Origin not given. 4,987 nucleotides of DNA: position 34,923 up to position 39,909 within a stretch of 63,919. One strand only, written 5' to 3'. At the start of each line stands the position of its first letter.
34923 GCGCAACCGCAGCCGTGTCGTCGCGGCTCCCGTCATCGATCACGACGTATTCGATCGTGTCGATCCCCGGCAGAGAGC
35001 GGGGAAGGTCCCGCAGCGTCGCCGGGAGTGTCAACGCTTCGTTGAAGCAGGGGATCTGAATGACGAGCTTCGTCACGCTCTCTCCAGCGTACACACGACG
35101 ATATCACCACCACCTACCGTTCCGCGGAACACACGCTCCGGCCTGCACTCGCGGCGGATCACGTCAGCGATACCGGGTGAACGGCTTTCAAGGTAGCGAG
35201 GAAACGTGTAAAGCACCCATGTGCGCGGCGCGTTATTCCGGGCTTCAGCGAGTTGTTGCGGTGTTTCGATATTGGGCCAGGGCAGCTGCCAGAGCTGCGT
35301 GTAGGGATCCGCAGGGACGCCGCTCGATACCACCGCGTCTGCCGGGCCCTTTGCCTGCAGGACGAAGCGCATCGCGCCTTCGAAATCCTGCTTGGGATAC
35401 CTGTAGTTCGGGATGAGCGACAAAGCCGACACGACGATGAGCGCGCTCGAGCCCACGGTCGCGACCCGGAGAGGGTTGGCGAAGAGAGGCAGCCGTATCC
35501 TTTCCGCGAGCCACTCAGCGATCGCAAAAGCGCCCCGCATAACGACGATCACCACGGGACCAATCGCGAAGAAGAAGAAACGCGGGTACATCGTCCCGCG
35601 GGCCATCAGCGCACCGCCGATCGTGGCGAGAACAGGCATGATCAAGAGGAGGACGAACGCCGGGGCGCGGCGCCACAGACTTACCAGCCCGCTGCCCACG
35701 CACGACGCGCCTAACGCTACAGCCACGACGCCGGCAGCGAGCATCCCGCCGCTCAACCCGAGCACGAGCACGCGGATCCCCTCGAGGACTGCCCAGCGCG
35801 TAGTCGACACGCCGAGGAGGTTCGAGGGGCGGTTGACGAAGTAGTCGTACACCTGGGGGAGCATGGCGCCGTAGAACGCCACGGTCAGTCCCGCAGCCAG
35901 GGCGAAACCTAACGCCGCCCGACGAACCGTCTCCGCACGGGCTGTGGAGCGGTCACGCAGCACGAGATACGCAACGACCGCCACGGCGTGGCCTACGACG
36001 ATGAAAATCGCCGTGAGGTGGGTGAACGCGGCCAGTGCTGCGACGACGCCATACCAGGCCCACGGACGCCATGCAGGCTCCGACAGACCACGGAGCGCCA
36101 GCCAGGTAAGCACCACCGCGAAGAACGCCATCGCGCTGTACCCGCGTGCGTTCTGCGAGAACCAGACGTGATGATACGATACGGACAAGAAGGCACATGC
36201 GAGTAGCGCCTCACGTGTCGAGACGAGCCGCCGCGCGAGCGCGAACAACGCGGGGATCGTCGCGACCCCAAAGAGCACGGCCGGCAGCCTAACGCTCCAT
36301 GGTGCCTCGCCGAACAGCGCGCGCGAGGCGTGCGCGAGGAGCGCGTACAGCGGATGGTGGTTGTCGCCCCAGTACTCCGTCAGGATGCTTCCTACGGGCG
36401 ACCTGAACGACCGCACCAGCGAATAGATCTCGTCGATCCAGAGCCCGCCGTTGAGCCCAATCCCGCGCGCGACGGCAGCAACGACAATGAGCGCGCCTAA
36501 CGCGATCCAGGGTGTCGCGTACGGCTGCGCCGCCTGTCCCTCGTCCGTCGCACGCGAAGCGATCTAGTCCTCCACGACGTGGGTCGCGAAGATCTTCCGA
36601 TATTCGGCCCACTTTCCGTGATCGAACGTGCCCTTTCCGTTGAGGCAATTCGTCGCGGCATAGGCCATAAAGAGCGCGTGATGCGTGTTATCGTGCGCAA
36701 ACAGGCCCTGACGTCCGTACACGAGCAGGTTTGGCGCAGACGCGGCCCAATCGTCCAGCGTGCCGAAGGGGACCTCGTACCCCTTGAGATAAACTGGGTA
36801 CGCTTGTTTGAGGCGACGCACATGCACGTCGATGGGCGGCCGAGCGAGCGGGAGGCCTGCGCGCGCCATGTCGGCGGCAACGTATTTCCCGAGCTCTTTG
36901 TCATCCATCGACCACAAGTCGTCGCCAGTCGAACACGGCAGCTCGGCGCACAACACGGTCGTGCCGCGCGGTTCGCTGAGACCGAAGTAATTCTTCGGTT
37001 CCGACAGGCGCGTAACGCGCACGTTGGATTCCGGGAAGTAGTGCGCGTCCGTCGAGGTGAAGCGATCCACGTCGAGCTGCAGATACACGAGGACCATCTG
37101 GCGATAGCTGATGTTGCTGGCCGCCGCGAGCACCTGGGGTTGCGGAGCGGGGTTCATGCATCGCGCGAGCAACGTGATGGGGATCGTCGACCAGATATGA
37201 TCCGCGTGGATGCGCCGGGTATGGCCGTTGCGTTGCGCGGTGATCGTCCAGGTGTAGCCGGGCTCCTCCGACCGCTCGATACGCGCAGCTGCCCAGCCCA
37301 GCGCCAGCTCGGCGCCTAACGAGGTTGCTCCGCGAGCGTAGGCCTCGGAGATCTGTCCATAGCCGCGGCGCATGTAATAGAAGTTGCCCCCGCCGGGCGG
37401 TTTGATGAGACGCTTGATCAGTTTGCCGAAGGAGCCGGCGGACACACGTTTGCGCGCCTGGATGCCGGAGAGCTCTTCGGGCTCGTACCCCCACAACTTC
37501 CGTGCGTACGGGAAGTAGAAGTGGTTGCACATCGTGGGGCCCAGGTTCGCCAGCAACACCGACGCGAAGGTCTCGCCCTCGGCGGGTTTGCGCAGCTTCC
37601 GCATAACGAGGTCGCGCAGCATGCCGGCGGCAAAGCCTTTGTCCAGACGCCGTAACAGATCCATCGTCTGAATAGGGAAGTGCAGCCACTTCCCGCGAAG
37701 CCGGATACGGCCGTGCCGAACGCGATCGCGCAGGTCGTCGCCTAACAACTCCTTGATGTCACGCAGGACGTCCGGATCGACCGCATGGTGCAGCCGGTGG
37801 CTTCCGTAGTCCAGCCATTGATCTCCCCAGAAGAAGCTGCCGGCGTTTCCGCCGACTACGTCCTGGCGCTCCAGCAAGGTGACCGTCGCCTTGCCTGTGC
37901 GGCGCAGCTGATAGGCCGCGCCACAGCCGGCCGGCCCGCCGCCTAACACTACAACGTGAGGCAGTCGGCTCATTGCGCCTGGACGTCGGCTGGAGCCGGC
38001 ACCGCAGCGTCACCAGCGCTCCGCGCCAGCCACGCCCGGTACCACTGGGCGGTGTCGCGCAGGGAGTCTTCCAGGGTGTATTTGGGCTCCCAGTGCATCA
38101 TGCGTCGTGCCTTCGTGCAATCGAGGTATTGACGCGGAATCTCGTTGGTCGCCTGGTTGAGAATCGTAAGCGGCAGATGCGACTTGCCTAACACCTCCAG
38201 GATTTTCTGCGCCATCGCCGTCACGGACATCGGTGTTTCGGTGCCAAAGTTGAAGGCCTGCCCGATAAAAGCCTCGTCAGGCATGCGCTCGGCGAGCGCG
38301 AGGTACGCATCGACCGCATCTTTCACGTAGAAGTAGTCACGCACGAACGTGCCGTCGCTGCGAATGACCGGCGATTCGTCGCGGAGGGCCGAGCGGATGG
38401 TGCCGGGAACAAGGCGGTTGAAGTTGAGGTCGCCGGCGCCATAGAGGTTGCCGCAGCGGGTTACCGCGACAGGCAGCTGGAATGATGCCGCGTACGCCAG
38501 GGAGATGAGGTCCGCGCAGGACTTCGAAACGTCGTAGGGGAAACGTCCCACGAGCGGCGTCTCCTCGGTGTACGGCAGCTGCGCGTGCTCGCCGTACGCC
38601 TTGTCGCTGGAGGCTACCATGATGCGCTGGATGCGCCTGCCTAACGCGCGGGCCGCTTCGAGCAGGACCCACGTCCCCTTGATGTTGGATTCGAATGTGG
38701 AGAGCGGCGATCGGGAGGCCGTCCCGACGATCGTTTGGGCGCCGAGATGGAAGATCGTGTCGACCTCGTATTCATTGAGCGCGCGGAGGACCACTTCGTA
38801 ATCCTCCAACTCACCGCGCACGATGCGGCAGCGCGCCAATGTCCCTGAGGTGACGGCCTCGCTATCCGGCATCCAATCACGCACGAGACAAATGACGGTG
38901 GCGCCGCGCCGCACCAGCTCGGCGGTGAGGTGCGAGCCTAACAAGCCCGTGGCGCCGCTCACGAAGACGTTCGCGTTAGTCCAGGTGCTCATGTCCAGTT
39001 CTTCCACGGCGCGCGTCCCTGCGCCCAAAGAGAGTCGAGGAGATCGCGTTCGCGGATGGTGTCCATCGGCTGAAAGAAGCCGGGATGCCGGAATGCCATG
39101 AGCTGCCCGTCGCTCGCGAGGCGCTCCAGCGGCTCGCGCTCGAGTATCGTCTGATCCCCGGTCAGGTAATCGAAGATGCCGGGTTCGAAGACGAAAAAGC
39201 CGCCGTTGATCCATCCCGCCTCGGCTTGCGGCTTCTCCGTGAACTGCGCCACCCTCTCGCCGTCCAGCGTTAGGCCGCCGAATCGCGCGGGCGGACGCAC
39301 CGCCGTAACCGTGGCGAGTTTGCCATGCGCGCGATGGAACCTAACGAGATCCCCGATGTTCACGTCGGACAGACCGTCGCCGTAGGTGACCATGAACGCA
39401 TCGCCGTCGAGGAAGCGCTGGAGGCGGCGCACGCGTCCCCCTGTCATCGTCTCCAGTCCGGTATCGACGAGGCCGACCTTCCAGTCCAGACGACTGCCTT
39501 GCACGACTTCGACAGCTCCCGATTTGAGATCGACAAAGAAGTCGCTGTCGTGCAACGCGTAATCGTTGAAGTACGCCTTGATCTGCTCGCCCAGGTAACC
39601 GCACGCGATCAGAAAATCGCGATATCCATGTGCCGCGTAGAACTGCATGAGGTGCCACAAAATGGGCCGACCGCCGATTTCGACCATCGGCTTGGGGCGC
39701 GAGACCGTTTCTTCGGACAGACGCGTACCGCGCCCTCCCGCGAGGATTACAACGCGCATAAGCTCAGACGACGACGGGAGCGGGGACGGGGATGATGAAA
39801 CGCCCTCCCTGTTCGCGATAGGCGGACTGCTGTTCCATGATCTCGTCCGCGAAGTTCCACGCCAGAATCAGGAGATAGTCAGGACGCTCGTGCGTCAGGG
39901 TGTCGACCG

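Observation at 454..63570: Hyper-abundant non-palindromic octamer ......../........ scattered through genes and spacers (uptake-sequence or HIP1-like behaviour)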

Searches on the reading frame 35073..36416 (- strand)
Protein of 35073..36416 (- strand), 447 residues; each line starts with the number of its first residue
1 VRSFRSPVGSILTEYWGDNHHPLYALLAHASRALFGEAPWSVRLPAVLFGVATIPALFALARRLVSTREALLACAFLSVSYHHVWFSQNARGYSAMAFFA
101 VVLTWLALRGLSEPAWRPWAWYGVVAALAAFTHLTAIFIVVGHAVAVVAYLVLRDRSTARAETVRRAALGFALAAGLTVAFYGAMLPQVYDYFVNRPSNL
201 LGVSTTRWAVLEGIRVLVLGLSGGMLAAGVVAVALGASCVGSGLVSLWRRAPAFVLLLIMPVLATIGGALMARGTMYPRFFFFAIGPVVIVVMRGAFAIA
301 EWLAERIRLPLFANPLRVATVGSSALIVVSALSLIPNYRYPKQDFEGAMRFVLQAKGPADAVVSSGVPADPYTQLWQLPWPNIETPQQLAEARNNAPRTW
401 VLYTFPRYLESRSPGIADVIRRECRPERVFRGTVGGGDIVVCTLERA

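Call 9: search_protein_families(library=pfam, proteins=[window:35073-36416:-])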
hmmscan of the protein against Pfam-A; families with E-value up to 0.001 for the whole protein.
window:35073-36416:- (447 aa): 1 family
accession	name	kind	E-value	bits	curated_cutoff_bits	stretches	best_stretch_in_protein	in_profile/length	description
PF13231.12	PMT_2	-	1.1e-15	58.6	26.1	1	20-159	2-139/160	Dolichyl-phosphate-mannose-protein mannosyltransferase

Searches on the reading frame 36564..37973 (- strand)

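Call 9: search_protein_families(library=pfam, proteins=[window:36564-37973:-])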
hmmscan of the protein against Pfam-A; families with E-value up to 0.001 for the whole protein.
window:36564-37973:- (469 aa): 7 families
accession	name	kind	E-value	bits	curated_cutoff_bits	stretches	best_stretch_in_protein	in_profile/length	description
PF01593.30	Amino_oxidase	-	1.6e-24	87.4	19.8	1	19-399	6-390/443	Flavin containing amine oxidoreductase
PF13450.12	NAD_binding_8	-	2.9e-12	47.1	21.9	1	9-75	1-67/68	NAD(P)-binding Rossmann-like domain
PF01266.30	DAO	-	2.6e-09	37.5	27.9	1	6-252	1-192/353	FAD dependent oxidoreductase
PF12831.13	FAD_oxidored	-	3.4e-09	37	27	1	7-85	2-68/416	FAD dependent oxidoreductase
PF00890.30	FAD_binding_2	-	6.8e-05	22.7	20.4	1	6-44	1-38/414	FAD binding domain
PF07992.20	Pyr_redox_2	-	7.8e-05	22.7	26.1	1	6-39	2-35/291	Pyridine nucleotide-disulphide oxidoreductase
PF00070.33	Pyr_redox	-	0.00077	20.4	22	0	6-40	1-34/82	Pyridine nucleotide-disulphide oxidoreductase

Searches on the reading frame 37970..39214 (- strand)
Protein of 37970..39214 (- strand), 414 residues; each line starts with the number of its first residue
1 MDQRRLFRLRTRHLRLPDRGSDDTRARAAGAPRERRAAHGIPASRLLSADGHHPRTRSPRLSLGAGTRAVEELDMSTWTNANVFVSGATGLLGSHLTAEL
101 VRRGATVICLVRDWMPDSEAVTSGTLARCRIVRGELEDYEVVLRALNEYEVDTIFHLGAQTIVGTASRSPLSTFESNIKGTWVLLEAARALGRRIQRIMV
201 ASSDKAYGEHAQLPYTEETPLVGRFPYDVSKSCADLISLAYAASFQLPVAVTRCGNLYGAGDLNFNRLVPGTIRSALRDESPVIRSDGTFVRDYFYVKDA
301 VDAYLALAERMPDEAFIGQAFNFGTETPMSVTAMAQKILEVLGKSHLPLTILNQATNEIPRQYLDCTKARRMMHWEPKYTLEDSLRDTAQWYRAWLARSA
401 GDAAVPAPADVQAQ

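Call 9: search_protein_families(library=pfam, proteins=[window:37970-39214:-])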
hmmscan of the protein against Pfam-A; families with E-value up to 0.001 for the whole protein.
window:37970-39214:- (414 aa): 9 families
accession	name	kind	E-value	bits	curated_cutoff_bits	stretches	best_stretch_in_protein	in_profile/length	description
PF16363.11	GDP_Man_Dehyd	-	7e-49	167.5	27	1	84-388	1-332/332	GDP-mannose 4,6 dehydratase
PF01370.27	Epimerase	-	1.1e-48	166.1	20.9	1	83-322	1-238/240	NAD dependent epimerase/dehydratase family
PF02719.21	Polysacc_synt_2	-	8.9e-13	48.5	20.2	1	83-343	1-248/293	Polysaccharide biosynthesis protein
PF04321.23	RmlD_sub_bind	-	1.6e-10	41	27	1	82-349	2-236/287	RmlD substrate binding domain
PF07993.18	NAD_binding_4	-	6.8e-10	39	20.1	1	86-259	2-209/258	Male sterility protein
PF01073.25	3Beta_HSD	-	1.4e-09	37.9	22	1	85-344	2-270/280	3-beta hydroxysteroid dehydrogenase/isomerase family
PF05368.20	NmrA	-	3e-07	30.7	27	1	81-157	3-76/298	NmrA-like family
PF13460.12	NAD_binding_10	-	7e-07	29.7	27.2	1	87-211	1-106/184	NAD(P)H-binding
PF08659.16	KR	-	0.00093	19.6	22.6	0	83-216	3-150/180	KR domain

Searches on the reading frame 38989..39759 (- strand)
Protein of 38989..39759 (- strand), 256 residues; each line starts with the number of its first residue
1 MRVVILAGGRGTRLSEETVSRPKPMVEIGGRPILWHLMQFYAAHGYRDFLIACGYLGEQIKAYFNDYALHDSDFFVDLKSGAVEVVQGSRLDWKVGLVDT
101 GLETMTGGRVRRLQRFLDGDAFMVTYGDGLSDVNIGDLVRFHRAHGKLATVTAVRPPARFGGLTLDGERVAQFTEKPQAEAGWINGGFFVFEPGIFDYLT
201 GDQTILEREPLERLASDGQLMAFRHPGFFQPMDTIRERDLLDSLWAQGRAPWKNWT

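Call 14: search_protein_families(library=pfam, max_evalue=0.01, proteins=[window:38989-39759:-])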
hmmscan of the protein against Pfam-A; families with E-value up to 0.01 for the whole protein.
window:38989-39759:- (256 aa): 2 families
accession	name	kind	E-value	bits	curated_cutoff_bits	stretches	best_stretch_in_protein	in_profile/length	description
PF00483.29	NTP_transferase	-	2.2e-22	80.3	21.2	1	3-204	2-193/245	Nucleotidyl transferase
PF12804.13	NTP_transf_3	-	3.8e-08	34.1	27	1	3-68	1-59/160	MobA-like NTP transferase domain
